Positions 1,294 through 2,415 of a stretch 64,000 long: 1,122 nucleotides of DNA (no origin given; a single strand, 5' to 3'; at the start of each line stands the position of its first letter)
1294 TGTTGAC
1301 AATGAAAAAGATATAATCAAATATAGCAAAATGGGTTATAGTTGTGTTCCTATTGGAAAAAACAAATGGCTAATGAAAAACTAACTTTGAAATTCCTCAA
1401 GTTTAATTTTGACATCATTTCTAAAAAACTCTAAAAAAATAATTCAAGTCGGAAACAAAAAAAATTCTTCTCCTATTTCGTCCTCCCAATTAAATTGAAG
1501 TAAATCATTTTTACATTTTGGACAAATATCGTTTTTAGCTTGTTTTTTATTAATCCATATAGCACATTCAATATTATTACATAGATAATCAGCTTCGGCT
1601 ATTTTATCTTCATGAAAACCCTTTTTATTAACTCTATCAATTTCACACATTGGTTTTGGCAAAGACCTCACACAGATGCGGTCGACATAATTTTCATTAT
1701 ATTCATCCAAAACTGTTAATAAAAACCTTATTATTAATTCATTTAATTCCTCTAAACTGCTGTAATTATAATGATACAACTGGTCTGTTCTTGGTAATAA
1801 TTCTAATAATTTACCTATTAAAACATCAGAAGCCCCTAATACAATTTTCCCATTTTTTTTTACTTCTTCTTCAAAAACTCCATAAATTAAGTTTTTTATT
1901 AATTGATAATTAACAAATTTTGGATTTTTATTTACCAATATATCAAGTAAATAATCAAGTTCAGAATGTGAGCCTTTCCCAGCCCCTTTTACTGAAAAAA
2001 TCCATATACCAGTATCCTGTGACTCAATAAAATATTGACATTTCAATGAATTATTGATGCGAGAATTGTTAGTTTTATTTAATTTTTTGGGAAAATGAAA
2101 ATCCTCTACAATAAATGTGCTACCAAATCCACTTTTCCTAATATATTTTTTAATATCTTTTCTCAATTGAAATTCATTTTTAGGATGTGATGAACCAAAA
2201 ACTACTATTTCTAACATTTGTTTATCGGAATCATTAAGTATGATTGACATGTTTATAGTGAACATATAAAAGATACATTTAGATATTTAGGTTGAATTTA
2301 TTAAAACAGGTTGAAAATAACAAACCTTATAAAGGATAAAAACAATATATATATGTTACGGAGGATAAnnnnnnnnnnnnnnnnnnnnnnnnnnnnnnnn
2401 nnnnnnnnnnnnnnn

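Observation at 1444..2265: SLOG/LOG-like Rossmannoid domain fused to a zinc ribbon, next to the integrase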

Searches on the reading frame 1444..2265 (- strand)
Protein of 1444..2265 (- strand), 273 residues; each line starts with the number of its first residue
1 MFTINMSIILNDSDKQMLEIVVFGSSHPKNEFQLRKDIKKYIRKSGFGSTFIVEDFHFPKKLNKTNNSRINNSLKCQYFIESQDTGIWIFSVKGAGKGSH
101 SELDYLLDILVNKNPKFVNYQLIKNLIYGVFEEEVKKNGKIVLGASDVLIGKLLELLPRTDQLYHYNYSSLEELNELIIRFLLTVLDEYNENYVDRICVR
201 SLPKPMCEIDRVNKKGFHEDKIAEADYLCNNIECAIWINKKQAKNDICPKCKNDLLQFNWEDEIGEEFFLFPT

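Call 3: search_protein_families(library=pfam, proteins=[window:1444-2265:-], max_evalue=1)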
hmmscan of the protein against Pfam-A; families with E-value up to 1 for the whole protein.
window:1444-2265:- (273 aa): 1 family
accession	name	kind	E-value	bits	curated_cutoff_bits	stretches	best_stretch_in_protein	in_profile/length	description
PF04606.18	Ogr_Delta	-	0.21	12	26.3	1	220-236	19-35/47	Ogr/Delta-like zinc finger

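Call 4: search_protein_families(library=padloc, proteins=[window:1444-2265:-], max_evalue=1)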
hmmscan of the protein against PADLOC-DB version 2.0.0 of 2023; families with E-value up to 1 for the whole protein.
window:1444-2265:- (273 aa): 0 families

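Call 5: search_solved_structures(query=window:1444-2265:-, max_evalue=10)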
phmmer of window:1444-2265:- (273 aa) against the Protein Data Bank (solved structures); distinct sequences matched with E-value up to 10: 1.
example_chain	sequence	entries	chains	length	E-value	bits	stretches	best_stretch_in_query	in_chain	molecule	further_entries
8ssm_C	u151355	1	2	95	0.29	13.7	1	101-165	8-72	CdiI (immunity protein)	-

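Call 6: find_homologous_proteins(query=window:1444-2265:-, max_evalue=0.01)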
Query window:1444-2265:- (273 aa): 4 proteins with E <= 0.01 among 1719 candidates.
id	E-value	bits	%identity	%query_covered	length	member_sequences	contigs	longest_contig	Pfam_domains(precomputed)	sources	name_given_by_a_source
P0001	1.4e-177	607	100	98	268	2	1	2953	-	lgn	-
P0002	2.0e-142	491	80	99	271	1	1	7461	-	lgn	-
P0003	2.0e-101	357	63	98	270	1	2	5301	-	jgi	-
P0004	2.3e-88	314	57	93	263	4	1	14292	-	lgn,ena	-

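Call 11: find_encoding_contigs(protein=P0004, flank=10000)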
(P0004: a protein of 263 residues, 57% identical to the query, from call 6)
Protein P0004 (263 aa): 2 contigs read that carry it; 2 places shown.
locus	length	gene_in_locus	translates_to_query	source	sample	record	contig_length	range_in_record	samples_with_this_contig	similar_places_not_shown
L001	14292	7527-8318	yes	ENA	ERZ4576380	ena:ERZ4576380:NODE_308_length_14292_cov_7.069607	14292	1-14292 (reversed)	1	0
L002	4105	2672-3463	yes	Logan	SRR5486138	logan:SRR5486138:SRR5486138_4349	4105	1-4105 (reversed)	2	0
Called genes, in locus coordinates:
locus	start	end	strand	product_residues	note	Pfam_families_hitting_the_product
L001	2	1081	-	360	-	?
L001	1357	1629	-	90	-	PF04277:OAD_gamma (weak)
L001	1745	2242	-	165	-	-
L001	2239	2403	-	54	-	-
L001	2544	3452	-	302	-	-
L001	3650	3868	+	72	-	-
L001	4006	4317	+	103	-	-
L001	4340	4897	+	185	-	PF11611:DUF4352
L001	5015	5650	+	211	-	-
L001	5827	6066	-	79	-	-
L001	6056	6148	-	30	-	-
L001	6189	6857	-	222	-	-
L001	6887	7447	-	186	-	PF24038:DUF7347 (weak), PF12840:HTH_20, PF13412:HTH_24 (weak), PF01022:HTH_5, PF01047:MarR (weak), PF13463:HTH_27 (weak), PF13601:HTH_34 (weak)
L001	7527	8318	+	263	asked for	-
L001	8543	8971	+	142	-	-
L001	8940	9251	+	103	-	-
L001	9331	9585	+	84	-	-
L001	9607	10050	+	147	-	-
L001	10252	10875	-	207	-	-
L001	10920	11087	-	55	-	-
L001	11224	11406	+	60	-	-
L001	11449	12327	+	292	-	PF00665:rve (weak), PF13610:DDE_Tnp_IS240, PF13683:rve_3 (weak)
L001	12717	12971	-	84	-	-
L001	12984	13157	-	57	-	-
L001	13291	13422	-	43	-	-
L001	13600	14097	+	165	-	-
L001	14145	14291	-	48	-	?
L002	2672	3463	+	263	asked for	-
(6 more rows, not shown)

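Call 12: find_encoding_contigs(protein=P0002, flank=10000)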
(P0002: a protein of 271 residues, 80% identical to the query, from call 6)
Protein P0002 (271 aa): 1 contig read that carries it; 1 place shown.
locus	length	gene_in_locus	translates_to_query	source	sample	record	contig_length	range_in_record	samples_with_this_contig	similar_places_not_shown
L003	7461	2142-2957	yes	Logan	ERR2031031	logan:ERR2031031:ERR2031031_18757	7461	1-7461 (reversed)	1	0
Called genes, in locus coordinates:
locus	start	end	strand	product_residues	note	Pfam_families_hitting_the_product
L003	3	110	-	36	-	?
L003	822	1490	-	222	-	-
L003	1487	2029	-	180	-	-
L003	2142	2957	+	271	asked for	-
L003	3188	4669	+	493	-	-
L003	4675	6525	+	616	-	PF00437:T2SSE, PF23989:PilB3_C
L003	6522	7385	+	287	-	PF00482:T2SSF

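Call 13: find_encoding_contigs(protein=P0003, flank=10000)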
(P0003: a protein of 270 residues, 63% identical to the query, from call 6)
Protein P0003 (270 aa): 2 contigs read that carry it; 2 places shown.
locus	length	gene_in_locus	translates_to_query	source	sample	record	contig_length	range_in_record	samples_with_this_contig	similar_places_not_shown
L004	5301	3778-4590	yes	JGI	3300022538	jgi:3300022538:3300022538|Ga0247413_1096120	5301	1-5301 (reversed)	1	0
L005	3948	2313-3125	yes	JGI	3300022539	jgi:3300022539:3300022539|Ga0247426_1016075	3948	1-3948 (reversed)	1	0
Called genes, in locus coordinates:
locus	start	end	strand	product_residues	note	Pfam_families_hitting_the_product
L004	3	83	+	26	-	?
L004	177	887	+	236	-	PF13271:DUF4062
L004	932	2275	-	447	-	PF01609:DDE_Tnp_1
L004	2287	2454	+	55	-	-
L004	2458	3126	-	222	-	-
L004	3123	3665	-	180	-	-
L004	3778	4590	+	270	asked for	-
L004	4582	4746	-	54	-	-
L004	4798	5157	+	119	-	PF13020:NOV_C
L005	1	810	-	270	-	?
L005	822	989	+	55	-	-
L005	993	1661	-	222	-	-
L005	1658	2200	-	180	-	-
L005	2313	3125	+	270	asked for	-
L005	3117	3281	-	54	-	-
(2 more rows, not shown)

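Call 14: search_protein_representatives(protein=window:1444-2265:-)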
Query: 273 residues. Proteins with E-value up to 0.001 (for the whole library): 11; up to 1e-10: 3; up to 1e-30: 1. The best 11 are listed.
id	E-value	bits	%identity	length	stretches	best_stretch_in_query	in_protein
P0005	6.6e-91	320.8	56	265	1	6-269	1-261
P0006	7.3e-29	117.3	37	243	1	15-258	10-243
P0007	5.3e-18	81.7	29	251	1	18-254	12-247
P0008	1.3e-09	54.2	73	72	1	4-48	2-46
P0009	1.9e-06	43.8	40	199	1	11-108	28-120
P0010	1.3e-05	41.1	33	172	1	14-156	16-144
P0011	2.7e-05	40.1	33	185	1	13-111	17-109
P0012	4.0e-05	39.5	31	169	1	19-108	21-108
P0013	2.8e-04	36.7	26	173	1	12-167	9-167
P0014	5.4e-04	35.8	36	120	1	20-107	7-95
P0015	9.4e-04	35.0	29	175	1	11-114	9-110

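Call 17: search_protein_families(library=pfam, proteins=[P0006, P0007, P0009, P0010, P0011, P0012, P0013, P0014, P0015], max_evalue=1)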
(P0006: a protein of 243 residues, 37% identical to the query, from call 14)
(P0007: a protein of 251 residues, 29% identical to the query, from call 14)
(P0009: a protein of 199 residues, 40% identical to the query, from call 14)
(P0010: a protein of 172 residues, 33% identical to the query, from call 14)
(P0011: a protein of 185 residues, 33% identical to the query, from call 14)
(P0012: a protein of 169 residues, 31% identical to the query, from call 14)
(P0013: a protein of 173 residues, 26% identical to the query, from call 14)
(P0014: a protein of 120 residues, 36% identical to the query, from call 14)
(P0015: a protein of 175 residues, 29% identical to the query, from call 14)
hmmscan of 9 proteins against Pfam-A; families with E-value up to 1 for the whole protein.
P0006 (243 aa): 1 family
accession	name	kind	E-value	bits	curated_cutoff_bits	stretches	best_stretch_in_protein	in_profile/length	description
PF13920.12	zf-C3HC4_3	-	0.03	14.5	27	1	219-241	25-47/49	Zinc finger, C3HC4 type (RING finger)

P0007 (251 aa): 1 family
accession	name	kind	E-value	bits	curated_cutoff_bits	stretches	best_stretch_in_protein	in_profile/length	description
PF04438.22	zf-HIT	-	0.33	11.2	24.7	0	195-206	2-13/30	HIT zinc finger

P0009 (199 aa): 3 families
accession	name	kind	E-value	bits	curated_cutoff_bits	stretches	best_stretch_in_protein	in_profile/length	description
PF13676.11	TIR_2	-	0.021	15.7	28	1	42-120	4-77/122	TIR domain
PF13271.11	DUF4062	-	0.19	12.4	24.7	1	71-117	34-74/82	Domain of unknown function (DUF4062)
PF24533.1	Tri-helical_Ada2b_C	-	0.27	11.6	27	0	37-64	27-52/55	Ada2b-like, C-terminal tri-helical domain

P0010 (172 aa): 1 family
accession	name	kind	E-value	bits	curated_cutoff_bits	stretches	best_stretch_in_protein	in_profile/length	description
PF05014.21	Nuc_deoxyrib_tr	-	0.015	15.9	28.8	1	26-120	5-99/117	Nucleoside 2-deoxyribosyltransferase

P0011 (185 aa): 1 family
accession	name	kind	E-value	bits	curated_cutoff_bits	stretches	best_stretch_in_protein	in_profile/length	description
PF25136.1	DUF7823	-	0.019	15.9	27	1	6-53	37-85/109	Domain of unknown function (DUF7823)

P0012 (169 aa): 2 families
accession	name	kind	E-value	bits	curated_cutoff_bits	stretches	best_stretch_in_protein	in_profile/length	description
PF05014.21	Nuc_deoxyrib_tr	-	0.0035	17.9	28.8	1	26-122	5-102/117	Nucleoside 2-deoxyribosyltransferase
PF24349.1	DUF7509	-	0.015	15.3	27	1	28-109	60-136/206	Domain of unknown function (DUF7509)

P0013 (173 aa): 1 family
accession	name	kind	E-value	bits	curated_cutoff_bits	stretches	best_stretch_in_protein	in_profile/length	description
PF05014.21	Nuc_deoxyrib_tr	-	0.039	14.5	28.8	1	21-99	5-83/117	Nucleoside 2-deoxyribosyltransferase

P0014 (120 aa): 0 families

P0015 (175 aa): 2 families
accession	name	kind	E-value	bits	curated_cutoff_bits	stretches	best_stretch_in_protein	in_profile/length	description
PF24349.1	DUF7509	-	0.14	12.2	27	1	21-135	58-170/206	Domain of unknown function (DUF7509)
PF05014.21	Nuc_deoxyrib_tr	-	0.18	12.4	28.8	1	27-98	12-82/117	Nucleoside 2-deoxyribosyltransferase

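Call 20: search_solved_structures(query=A2, max_evalue=10, show_alignments=3)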
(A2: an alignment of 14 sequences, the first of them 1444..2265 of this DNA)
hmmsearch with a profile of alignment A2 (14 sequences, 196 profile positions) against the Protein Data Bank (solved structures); distinct sequences matched with E-value up to 10: 7.
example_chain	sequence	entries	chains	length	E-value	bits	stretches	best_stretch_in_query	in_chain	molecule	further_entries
6t8f_A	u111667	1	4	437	0.44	13.5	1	35-71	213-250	Xylose isomerase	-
5nh4_A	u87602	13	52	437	0.46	13.4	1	35-70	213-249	Xylose isomerase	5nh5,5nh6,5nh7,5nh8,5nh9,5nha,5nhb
5yn3_A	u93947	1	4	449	0.48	13.4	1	35-70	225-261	Xylose isomerase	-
5cwf_A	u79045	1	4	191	0.52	13.3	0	147-187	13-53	Designed helical repeat protein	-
5d0m_C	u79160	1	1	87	1.4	11.8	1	53-81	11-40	RING finger protein 165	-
9n1f_A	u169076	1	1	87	1.4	11.8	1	53-81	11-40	E3 ubiquitin-protein ligase ARK2C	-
4uxv_A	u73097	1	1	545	1.9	11.4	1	114-168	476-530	SEPTATION RING FORMATION REGULATOR EZRA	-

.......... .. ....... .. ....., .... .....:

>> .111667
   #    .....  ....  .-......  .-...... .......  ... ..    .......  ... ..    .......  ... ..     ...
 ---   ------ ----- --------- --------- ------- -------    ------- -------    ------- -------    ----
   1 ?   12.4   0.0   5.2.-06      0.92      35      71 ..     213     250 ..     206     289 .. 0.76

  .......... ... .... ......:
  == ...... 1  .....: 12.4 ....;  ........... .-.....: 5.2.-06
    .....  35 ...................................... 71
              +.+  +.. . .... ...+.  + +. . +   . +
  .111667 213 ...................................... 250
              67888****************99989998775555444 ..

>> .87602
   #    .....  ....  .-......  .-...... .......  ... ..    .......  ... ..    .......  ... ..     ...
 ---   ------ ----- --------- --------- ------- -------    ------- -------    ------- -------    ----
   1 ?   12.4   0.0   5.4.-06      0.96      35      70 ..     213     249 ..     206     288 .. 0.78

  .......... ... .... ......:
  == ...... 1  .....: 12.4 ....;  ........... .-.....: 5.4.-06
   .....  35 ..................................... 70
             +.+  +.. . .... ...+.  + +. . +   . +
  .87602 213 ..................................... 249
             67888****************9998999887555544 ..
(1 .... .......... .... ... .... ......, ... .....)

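Call 23: find_related_loci(query=A1, collection=genome_contigs, flank=10000)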
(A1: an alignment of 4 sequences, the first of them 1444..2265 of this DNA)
Query A1 (273 aa) in genome_contigs; peptide patterns used: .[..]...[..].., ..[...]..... (x = any residue, [..] = any of these).
92 stretches matched a pattern, but none encodes a relative of the query by tblastn (E <= 1e-3).

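Call 26: predict_structure(alignment_id=A2)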
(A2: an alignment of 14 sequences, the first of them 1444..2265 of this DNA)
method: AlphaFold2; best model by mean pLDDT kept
length: 273 residues; sequences in the alignment: 14
mean_pLDDT: 88.1   pTM: 0.87
mean pLDDT of the five models: 88.1, 87.6, 86.5, 86.2, 85.7
residues with pLDDT >= 90: 192; 70-90: 55; 50-70: 7; < 50: 19
segments of 3 or more residues with pLDDT < 50: 1-10, 267-273
pLDDT, mean of each block of 10 residues (from residue 1): 34 85 93 96 97 96 92 95 96 84 94 91 91 94 90 88 95 98 95 82 95 91 95 95 93 89 52 41
secondary structure, 60 per line:
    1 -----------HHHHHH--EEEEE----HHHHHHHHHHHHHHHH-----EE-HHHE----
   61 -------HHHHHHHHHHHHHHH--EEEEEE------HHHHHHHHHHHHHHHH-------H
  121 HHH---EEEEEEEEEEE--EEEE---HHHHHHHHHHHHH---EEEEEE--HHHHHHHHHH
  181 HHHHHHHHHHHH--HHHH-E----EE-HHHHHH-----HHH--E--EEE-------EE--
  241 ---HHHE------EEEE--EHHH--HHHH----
elements in order: H12-17 E20-24 H29-44 H68-82 E85-90 H97-112 H120-123 E127-137 E140-143 H147-159 E163-168 H171-192 H195-198 H208-213 E227-229 E254-257 H266-269

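Call 39: search_solved_structures(query=A4, max_evalue=10, show_alignments=4)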
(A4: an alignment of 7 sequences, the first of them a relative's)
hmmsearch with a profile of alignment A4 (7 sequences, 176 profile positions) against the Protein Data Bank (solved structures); distinct sequences matched with E-value up to 10: 10.
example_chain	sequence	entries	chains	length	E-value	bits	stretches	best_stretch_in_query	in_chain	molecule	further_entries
4hx9_A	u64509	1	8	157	0.027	17.4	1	75-138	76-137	Nucleoside deoxyribosyltransferase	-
8g2z_1M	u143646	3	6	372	0.18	14.7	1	44-82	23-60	Nucleoside diphosphate kinase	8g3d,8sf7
11ve_G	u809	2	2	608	0.21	14.5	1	37-79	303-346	Nuclear protein localization protein 4 homolog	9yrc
11sy_G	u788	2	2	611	0.21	14.5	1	37-79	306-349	Nuclear protein localization protein 4 homolog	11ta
7wwq_A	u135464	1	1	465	0.39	13.6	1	37-79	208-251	Nuclear protein localization protein 4 homolog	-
7wwp_A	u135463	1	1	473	0.4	13.6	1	37-79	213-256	Nuclear protein localization protein 4 homolog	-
9gn4_A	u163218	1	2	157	0.41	13.6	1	75-132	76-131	Nucleoside deoxyribosyltransferase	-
6uuk_A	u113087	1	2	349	0.42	13.5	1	5-92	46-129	Muramoyltetrapeptide carboxypeptidase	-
1f8x_A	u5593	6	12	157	0.44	13.4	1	75-132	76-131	NUCLEOSIDE 2-DEOXYRIBOSYLTRANSFERASE | Nucleoside deoxyribosyltransferase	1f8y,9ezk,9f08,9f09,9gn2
7n6g_3J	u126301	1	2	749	1.3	11.9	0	29-59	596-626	FAP360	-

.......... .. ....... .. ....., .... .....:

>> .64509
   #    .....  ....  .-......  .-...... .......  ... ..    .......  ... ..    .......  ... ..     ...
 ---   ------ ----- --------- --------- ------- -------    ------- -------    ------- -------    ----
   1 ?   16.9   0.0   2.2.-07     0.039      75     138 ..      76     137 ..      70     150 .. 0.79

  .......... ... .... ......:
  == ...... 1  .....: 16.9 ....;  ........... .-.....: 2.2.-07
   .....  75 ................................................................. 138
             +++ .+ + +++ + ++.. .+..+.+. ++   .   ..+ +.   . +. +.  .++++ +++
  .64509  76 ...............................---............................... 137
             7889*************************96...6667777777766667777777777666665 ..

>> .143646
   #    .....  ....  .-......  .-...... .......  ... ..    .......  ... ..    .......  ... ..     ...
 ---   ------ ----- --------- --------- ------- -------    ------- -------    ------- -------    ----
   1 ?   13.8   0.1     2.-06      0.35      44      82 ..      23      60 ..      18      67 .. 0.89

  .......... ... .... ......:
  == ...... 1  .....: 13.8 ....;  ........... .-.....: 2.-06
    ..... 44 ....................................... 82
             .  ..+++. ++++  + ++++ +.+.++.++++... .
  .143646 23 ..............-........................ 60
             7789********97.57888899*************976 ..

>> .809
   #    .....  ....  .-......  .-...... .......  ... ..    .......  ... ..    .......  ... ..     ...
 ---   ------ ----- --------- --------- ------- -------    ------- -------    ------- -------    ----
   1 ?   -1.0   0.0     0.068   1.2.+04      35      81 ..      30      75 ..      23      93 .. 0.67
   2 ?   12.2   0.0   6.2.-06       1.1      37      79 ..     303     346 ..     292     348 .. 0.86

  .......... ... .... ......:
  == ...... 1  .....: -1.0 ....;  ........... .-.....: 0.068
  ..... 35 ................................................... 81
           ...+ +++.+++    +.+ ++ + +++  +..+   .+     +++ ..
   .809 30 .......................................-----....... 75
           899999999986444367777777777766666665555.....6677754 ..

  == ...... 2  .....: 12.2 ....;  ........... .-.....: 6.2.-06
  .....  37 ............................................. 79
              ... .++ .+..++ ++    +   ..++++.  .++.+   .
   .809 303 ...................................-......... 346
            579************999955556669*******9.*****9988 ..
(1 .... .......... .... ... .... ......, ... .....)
